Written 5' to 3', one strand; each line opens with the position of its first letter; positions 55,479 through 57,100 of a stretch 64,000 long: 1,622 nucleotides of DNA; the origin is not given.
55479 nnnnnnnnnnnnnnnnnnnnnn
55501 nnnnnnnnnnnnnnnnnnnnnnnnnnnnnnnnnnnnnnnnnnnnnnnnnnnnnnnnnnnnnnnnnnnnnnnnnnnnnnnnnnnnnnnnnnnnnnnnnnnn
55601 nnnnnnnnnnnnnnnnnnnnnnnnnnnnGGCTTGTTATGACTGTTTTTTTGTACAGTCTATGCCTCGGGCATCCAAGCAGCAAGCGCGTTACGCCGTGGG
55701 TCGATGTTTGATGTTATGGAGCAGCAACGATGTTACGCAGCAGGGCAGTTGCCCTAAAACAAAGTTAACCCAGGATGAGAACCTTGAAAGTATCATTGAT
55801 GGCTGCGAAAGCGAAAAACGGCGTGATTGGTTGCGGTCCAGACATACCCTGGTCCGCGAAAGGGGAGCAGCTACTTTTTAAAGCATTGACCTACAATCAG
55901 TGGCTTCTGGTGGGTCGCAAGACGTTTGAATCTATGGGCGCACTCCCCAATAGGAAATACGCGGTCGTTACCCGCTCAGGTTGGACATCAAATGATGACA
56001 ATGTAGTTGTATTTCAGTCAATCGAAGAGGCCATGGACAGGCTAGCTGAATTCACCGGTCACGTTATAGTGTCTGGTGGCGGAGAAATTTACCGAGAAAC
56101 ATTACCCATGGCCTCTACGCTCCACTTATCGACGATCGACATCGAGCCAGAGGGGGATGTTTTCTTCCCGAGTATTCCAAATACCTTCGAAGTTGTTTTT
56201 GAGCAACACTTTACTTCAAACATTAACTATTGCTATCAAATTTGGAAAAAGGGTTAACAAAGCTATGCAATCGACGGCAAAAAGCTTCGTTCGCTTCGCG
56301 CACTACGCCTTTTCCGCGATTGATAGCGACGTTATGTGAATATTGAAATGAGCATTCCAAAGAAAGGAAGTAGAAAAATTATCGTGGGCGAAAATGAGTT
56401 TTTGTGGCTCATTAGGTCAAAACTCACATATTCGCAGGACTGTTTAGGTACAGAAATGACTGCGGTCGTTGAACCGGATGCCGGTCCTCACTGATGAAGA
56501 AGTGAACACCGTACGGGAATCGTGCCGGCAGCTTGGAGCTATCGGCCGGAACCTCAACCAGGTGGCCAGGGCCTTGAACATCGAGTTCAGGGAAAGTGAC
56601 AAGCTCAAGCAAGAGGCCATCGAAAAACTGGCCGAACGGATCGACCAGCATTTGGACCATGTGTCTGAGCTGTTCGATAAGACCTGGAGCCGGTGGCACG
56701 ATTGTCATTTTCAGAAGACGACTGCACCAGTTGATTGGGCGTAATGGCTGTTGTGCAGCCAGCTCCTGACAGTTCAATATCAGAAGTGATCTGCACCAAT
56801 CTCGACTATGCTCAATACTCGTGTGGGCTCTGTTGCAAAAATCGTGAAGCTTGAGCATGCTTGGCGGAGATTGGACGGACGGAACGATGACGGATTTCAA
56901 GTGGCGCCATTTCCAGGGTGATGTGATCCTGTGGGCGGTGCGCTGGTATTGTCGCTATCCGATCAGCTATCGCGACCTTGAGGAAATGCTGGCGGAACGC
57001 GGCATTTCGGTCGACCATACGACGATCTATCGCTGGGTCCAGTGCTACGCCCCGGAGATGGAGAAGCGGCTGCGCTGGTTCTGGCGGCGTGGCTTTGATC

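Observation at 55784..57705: dfrA cassette followed by a mobC remnant, IRt and IS6100 instead of a 3'-conserved segment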

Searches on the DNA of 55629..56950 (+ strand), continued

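Call 68: get_annotated_region(hit=H166, flank=3500)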
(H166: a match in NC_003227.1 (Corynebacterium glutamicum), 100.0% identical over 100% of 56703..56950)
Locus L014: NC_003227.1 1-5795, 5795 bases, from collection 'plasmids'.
description: Corynebacterium glutamicum plasmid pTET3, complete sequence
organism: Corynebacterium glutamicum (NCBI taxid 1718)
taxonomy: Bacteria; Actinomycetota; Actinomycetes; Mycobacteriales; Corynebacteriaceae; Corynebacterium; Corynebacterium glutamicum
host: -; source: -; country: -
typing (MOB-suite, as given by PLSDB): mobilizable; relaxase MOBF
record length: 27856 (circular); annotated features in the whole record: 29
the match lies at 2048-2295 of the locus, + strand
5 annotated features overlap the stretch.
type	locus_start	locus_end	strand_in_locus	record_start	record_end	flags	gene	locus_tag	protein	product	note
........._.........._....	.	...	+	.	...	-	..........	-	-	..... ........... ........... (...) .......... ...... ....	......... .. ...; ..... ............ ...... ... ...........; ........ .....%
predicted_resistance_gene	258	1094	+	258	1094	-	sul1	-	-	sulfonamide-resistant dihydropteroate synthase Sul1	predicted by amrfinderplus; class SULFONAMIDE; identity 100.0%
CDS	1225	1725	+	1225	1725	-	-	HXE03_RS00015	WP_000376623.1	GNAT family N-acetyltransferase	-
CDS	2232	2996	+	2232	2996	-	-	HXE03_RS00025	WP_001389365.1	IS6-like element IS6100 family transposase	GO:0006313 - DNA transposition [Evidence IEA]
CDS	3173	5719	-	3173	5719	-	-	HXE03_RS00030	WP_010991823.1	N-6 DNA methylase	GO:0006306 - DNA methylation [Evidence IEA]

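Call 70: search_dna_similar(query=L009:2700-3195:+, collection=plasmids, mode=distant, max_rows=25)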
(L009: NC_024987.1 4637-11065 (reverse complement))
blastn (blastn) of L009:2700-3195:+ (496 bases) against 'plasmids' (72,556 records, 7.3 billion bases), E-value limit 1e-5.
Records with a match: 173; places in all: 177; records where one place covers at least 80% of the query: 2.
Best place of each record, by identity: >=99% 3; 80-90% 140; 60-80% 30.
By first word of the organism name: Escherichia 73; Aeromonas 30; Salmonella 19; Klebsiella 15; Citrobacter 10; Vibrio 6; Enterobacter 5; uncultured 4; Piscirickettsia 3; Serratia 2; and 5 more.
By predicted mobility (MOB-suite, as given by PLSDB): non-mobilizable 81; conjugative 69; mobilizable 23.
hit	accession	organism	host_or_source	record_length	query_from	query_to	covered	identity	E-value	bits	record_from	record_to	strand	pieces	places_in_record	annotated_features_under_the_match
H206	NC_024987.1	Enterobacter cloacae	-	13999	1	496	100%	100.0%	0e+0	895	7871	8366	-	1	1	none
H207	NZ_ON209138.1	Enterobacter hormaechei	-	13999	1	496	100%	100.0%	0e+0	895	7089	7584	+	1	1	none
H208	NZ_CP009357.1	Vibrio tubiashii ATCC 19109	Mercenaria mercenaria,Larvae from hard ...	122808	1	106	21%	99.1%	2e-44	187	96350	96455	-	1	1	none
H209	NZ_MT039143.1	Serratia entomophila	-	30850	83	192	22%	85.7%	2e-24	121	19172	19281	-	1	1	none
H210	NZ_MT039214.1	Serratia proteamaculans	-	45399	83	192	22%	83.8%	3e-22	113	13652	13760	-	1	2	mobC: plasmid mobilization relaxosome protein MobC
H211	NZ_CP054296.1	Citrobacter freundii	Homo sapiens,urine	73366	83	192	22%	83.8%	3e-22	113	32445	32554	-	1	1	none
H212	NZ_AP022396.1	Citrobacter portucalensis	-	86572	83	192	22%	83.8%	3e-22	113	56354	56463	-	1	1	none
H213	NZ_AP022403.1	Citrobacter portucalensis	-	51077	83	192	22%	83.8%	3e-22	113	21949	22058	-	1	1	none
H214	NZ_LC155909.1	Klebsiella pneumoniae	-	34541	83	192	22%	83.8%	3e-22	113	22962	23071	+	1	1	none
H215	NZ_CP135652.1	Escherichia coli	-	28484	83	192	22%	83.8%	3e-22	113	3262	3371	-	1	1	none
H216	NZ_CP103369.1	Citrobacter freundii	Homo sapiens,pure culture,rectal swab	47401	83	192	22%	82.9%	1e-20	108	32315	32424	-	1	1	none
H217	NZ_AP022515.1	Citrobacter portucalensis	-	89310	83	192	22%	82.9%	1e-20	108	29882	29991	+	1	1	none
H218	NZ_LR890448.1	Klebsiella pneumoniae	Homo sapiens,urine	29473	83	192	22%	82.9%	1e-20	108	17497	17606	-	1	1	none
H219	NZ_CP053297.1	Escherichia coli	Homo sapiens,pure culture,feces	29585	83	192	22%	82.9%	1e-20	108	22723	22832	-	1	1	none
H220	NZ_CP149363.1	Salmonella enterica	Homo sapiens,single cell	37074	83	192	22%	82.9%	1e-20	108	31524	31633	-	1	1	none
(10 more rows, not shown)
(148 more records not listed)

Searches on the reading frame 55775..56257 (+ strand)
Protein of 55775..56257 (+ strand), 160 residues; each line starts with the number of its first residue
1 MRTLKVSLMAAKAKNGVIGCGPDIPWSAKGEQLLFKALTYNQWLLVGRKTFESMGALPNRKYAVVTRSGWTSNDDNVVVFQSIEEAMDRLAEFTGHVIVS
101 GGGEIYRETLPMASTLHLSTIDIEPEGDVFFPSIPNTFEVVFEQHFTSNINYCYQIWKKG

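Call 4: search_protein_families(library=ncbifam, proteins=[window:55775-56257:+], max_evalue=0.01)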
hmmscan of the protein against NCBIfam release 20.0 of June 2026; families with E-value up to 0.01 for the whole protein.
window:55775-56257:+ (160 aa): 30 families (the best 25 are shown)
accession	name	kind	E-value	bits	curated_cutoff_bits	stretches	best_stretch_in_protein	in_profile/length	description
NF000330.1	trim_DfrA1_like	exception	2.5e-90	300.4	250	1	4-160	1-157/157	trimethoprim-resistant dihydrofolate reductase DfrA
NF000008.1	trim_DfrA1_rpt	exception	4.1e-87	290.8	420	2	57-160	84-187/187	trimethoprim-resistant repeat-containing dihydrofolate reductase DfrA1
NF040541.1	trim_DfrE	exception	9e-32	110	347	1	6-157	3-154/157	trimethoprim-resistant dihydrofolate reductase DfrE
NF000055.3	trim_DfrA12_A21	exception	5e-30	104.5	330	1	4-157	6-160/165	DfrA12/DfrA21 family trimethoprim-resistant dihydrofolate reductase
NF000053.2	trim_DfrA12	exception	9.5e-27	93.8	360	1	4-157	6-160/165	trimethoprim-resistant dihydrofolate reductase DfrA12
NF008037.0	PRK10769.1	equivalog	8.6e-26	90.7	168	1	6-157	3-157/160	type 3 dihydrofolate reductase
NF000006.2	trim_DfrA26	exception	2e-23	83.4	350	1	1-135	14-153/183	trimethoprim-resistant dihydrofolate reductase DfrA26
NF000333.1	trim_DfrF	exception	5.1e-22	78.5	320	1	6-154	2-150/164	trimethoprim-resistant dihydrofolate reductase DfrF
NF000019.2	trim_DfrA3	exception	1.3e-20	73.9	350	1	6-133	3-129/162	trimethoprim-resistant dihydrofolate reductase DfrA3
NF000332.1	trim_DfrDGK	exception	2e-19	70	300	1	5-147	1-144/161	DfrD/DfrG/DfrK family trimethoprim-resistant dihydrofolate reductase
NF000143.1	trim_DfrG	exception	2.2e-19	69.8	365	1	4-154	1-151/165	trimethoprim-resistant dihydrofolate reductase DfrG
NF033473.1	trim_sens_DfrEf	exception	5.5e-18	65.3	350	1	10-135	6-132/164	trimethoprim-sensitive dihydrofolate reductase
NF041386.1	dihyfolred_HdrA_Halo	equivalog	1.2e-17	64.1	300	1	9-136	6-136/158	dihydrofolate reductase HdrA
NF000159.1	trim_DfrD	exception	1.5e-17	64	350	1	3-134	4-134/166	trimethoprim-resistant dihydrofolate reductase DfrD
NF000155.1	trim_DfrC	exception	3.2e-16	59.6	350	1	6-139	3-130/161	trimethoprim-sensitive dihydrofolate reductase DfrC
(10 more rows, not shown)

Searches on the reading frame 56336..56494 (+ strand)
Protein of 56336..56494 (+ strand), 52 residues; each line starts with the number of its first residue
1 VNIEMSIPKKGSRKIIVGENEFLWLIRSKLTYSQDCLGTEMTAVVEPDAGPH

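Call 4: search_protein_families(library=ncbifam, proteins=[window:56336-56494:+], max_evalue=0.01)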
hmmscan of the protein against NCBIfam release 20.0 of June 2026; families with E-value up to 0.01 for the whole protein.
window:56336-56494:+ (52 aa): 0 families

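Call 32: find_homologous_proteins(query=window:56336-56491:+, max_evalue=0.01)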
Query seq(52 aa) (52 aa): 7 proteins with E <= 0.01 among 7 candidates.
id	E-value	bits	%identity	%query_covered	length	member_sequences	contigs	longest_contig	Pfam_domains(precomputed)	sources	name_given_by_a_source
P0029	2.1e-26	107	96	100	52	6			-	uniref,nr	uniref:Uncharacterized protein n=1 Tax=Klebsiella oxytoca TaxID=571 RepID=A0A1Z3MMN8_KLEOX|nr:hypoth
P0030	4.7e-25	103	100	94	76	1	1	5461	-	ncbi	ncbi:hypothetical protein, partial [Klebsiella pneumoniae]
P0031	1.8e-24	101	100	92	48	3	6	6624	-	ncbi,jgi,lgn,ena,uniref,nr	ncbi:hypothetical protein ACOXVS_003821 [Acinetobacter baumannii]|jgi:hypothetical protein|uniref:Un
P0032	2.9e-24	100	100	92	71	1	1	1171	-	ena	-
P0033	8.8e-21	89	85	100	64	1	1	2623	-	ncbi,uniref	ncbi:hypothetical protein, partial [Klebsiella pneumoniae]|uniref:hypothetical protein n=1 Tax=Klebs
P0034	3.9e-14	69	100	67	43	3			-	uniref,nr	uniref:Uncharacterized protein n=2 Tax=Enterobacteriaceae TaxID=543 RepID=A0A1U9XDV0_ECOLX|nr:hypoth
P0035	1.4e-11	61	78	87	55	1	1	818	-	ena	-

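Call 35: search_protein_families(library=pfam, proteins=[window:56348-56491:+], max_evalue=0.1)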
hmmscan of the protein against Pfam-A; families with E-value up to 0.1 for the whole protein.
window:56348-56491:+ (48 aa): 0 families

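Call 42: search_protein_representatives(protein=window:56348-56491:+)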
Query: 48 residues. Proteins with E-value up to 0.001 (for the whole library): 22; up to 1e-10: 3; up to 1e-30: 0. The best 22 are listed.
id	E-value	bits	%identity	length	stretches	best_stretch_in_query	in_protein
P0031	3.7e-25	100.9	100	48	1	1-48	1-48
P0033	6.3e-19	81.7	93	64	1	1-44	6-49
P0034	8.3e-12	59.6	97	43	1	1-32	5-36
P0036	2.4e-10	55.1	65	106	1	1-43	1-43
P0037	2.3e-08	49.0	42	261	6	19-46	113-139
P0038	7.1e-08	47.5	67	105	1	1-43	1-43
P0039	7.3e-07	44.3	34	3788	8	11-43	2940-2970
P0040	7.5e-06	41.2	58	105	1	1-43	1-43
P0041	8.5e-06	41.0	57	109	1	1-42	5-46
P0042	1.3e-05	40.4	55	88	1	1-42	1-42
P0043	2.4e-04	36.5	30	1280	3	8-47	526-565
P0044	4.1e-04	35.8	50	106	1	1-44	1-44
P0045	4.1e-04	35.8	45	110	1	1-47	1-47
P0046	4.3e-04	35.7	44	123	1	1-48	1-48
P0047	4.7e-04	35.6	-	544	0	-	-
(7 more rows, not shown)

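Call 44: search_protein_families(library=pfam, proteins=[P0036, P0038, P0040, P0041, P0045, P0046], max_evalue=0.1)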
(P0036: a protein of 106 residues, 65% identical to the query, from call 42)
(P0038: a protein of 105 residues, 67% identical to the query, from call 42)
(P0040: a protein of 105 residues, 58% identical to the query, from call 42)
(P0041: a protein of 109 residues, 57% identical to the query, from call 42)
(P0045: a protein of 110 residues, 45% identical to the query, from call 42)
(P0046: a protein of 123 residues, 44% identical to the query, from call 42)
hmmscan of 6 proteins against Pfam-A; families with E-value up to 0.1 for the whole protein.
P0036 (106 aa): 0 families

P0038 (105 aa): 0 families

P0040 (105 aa): 0 families

P0041 (109 aa): 0 families

P0045 (110 aa): 0 families

P0046 (123 aa): 0 families

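Call 45: find_encoding_contigs(protein=P0036, flank=3000, max_places=4)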
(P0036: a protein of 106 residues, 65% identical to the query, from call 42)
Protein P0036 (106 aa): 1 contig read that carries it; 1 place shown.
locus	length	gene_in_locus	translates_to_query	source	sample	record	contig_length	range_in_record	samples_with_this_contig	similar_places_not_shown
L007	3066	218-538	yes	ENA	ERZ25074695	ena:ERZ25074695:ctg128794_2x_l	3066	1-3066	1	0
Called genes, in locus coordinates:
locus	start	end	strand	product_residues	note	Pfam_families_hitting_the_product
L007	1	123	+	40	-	?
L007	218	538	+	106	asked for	-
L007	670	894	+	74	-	PF15566:Imm32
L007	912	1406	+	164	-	-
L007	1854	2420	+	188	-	-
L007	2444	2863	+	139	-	-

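Call 46: find_encoding_contigs(protein=P0038, flank=3000, max_places=4)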
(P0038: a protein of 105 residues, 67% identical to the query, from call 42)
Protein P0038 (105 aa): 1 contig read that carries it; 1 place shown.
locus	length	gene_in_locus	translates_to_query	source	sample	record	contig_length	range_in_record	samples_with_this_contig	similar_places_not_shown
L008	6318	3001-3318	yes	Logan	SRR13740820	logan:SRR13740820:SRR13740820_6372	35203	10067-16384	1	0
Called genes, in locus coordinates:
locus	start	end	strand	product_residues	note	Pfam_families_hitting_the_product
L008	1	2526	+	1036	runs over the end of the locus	PF02811:PHP, PF07733:DNA_pol3_alpha, PF17657:DNA_pol3_finger, PF14579:HHH_6, PF01336:tRNA_anti-codon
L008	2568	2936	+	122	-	PF00903:Glyoxalase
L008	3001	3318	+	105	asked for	-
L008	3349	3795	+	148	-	PF00583:Acetyltransf_1, PF13673:Acetyltransf_10, PF13508:Acetyltransf_7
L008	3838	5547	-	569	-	PF00999:Na_H_Exchanger, PF02254:TrkA_N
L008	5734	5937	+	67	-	-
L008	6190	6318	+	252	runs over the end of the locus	PF13489:Methyltransf_23, PF01209:Ubie_methyltran (weak), PF13847:Methyltransf_31 (weak), PF08241:Methyltransf_11, PF08242:Methyltransf_12 (weak), PF13649:Methyltransf_25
